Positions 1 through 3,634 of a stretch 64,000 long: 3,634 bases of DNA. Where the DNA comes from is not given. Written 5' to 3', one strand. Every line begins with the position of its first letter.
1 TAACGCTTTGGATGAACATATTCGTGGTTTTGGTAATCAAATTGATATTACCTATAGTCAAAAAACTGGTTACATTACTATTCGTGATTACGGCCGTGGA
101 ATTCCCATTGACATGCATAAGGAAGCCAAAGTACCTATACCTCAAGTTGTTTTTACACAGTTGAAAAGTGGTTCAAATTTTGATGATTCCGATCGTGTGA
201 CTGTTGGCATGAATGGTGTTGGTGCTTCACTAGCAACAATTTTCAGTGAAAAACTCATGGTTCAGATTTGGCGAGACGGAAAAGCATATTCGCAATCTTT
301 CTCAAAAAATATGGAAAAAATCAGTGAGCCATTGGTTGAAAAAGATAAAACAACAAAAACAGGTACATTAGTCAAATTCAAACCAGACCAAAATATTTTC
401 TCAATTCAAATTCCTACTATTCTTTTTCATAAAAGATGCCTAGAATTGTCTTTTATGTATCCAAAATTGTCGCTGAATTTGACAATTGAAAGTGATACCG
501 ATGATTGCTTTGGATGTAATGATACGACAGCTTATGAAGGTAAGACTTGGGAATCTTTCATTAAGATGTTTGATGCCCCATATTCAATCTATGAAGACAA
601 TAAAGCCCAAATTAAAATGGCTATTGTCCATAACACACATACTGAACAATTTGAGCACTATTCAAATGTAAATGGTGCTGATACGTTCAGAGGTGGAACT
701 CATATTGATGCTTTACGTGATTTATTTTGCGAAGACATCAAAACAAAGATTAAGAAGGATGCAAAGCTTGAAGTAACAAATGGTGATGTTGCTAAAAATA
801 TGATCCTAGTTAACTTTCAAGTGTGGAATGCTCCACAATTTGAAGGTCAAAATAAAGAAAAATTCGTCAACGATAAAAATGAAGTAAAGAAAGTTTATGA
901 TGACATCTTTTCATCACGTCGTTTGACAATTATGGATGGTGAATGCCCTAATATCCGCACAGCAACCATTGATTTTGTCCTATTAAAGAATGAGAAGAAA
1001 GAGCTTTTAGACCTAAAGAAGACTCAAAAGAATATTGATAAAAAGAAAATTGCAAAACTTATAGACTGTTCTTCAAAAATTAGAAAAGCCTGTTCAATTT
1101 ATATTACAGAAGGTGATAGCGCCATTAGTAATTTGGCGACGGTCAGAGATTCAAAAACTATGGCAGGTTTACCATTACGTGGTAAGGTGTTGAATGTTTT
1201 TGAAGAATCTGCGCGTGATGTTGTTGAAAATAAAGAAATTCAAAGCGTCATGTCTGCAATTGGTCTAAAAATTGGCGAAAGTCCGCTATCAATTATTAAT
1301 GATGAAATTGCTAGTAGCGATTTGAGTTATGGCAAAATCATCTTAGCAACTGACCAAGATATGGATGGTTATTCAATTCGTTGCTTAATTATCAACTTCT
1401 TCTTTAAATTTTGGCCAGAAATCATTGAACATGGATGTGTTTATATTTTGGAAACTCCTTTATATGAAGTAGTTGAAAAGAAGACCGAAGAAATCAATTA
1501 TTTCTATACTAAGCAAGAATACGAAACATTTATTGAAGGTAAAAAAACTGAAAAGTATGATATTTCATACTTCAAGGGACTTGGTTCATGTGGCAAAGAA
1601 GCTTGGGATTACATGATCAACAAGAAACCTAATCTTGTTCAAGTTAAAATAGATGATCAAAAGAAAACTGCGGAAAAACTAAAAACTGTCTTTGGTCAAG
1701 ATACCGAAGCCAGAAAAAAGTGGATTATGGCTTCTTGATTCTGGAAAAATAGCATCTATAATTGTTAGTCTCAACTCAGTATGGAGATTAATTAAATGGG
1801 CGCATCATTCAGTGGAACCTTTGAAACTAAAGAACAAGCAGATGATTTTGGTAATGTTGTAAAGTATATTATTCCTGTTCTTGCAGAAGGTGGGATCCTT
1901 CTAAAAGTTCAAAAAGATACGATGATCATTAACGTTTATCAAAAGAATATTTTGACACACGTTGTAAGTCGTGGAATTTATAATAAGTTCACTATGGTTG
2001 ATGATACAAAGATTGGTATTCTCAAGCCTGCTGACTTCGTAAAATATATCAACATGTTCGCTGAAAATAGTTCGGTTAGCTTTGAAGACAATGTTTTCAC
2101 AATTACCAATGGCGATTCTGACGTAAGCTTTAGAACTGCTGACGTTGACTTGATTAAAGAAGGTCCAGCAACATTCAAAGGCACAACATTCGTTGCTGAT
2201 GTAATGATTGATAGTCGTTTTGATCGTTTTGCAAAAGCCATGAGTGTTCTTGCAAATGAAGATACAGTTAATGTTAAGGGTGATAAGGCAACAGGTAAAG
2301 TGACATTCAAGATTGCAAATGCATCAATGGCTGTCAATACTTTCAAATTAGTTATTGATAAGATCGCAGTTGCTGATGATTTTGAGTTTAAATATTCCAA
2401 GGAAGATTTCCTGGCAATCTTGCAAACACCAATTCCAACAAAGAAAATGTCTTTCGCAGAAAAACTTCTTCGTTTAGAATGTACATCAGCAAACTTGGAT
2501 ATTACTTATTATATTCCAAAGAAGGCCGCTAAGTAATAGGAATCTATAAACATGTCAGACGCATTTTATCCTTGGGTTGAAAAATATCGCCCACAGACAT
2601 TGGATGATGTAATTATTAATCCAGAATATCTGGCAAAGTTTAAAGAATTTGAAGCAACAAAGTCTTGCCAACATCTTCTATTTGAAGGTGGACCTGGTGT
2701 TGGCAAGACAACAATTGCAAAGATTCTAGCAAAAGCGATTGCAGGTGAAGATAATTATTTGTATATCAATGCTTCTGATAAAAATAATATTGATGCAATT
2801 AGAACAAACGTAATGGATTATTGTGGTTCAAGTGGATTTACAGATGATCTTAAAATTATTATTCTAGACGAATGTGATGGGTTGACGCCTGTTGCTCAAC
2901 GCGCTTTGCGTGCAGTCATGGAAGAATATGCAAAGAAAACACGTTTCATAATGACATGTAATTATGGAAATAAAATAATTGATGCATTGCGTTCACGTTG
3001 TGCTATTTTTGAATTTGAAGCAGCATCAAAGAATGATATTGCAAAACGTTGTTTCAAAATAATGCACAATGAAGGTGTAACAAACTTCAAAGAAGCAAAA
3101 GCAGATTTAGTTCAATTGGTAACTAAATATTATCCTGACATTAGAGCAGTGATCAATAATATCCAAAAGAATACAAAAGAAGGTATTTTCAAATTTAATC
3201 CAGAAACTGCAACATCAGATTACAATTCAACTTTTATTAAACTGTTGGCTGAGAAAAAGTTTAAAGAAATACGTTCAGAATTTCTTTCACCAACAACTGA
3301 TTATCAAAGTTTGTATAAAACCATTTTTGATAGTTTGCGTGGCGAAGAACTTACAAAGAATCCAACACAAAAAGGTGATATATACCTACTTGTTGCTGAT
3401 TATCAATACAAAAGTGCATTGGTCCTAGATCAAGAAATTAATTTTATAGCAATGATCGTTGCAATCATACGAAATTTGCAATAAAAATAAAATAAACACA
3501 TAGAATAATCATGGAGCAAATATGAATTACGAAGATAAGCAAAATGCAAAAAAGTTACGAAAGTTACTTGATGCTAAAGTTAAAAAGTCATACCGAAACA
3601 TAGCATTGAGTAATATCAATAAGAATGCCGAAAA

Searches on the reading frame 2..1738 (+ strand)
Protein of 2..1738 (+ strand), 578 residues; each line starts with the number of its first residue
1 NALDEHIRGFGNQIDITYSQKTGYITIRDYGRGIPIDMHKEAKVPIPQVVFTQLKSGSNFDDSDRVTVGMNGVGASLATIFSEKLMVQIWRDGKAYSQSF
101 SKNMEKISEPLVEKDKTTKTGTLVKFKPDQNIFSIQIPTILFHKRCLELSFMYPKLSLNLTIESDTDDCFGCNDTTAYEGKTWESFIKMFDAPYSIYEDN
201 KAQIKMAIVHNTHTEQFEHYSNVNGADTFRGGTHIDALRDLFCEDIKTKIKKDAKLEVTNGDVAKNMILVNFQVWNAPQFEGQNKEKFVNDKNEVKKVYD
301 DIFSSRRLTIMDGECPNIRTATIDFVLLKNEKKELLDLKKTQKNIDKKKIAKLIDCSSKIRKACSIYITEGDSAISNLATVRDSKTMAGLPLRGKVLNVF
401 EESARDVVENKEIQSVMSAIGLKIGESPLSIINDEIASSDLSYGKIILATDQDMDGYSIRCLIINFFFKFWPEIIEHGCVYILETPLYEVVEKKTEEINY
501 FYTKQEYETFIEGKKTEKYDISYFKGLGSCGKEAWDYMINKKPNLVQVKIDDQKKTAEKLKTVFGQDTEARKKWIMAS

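Call 12: search_protein_families(library=phrogs, proteins=[window:2-1738:+], max_evalue=0.00001)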
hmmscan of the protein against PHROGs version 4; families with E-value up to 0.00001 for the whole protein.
window:2-1738:+ (578 aa): 3 families
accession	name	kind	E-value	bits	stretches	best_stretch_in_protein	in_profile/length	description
phrog_543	-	DNA, RNA and nucleotide metabolism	6.6e-155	518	1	1-576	80-637/661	DNA topoisomerase II large subunit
phrog_28877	-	DNA, RNA and nucleotide metabolism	4e-49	168.1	1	1-576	43-666/1441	DNA topoisomerase II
phrog_7229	-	DNA, RNA and nucleotide metabolism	9.3e-30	104.7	1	409-576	11-163/172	DNA topoisomerase II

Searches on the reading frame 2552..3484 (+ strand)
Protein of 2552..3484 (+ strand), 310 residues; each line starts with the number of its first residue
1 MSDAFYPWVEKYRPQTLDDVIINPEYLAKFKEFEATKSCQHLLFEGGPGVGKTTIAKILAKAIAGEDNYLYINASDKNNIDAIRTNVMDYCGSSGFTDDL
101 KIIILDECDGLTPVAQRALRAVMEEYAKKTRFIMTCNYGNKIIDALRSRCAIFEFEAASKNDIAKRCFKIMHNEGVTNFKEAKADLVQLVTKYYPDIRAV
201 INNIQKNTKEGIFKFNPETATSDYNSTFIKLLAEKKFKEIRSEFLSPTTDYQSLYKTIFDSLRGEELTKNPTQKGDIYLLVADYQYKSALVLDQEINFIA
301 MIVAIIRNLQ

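Call 12: search_protein_families(library=phrogs, proteins=[window:2552-3484:+], max_evalue=0.00001)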
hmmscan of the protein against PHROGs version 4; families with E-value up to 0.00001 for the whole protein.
window:2552-3484:+ (310 aa): 4 families
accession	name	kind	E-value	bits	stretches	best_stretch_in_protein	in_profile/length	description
phrog_168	-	DNA, RNA and nucleotide metabolism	1.2e-78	266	1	7-305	10-307/314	clamp loader of DNA polymerase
phrog_5846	-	DNA, RNA and nucleotide metabolism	2e-35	123.8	1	9-211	7-206/380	clamp loader of DNA polymerase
phrog_11838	-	DNA, RNA and nucleotide metabolism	2.1e-27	97.3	1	4-208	3-206/420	clamp loader of DNA polymerase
phrog_3757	-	unknown function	1.7e-06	28.7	0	15-62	103-149/367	-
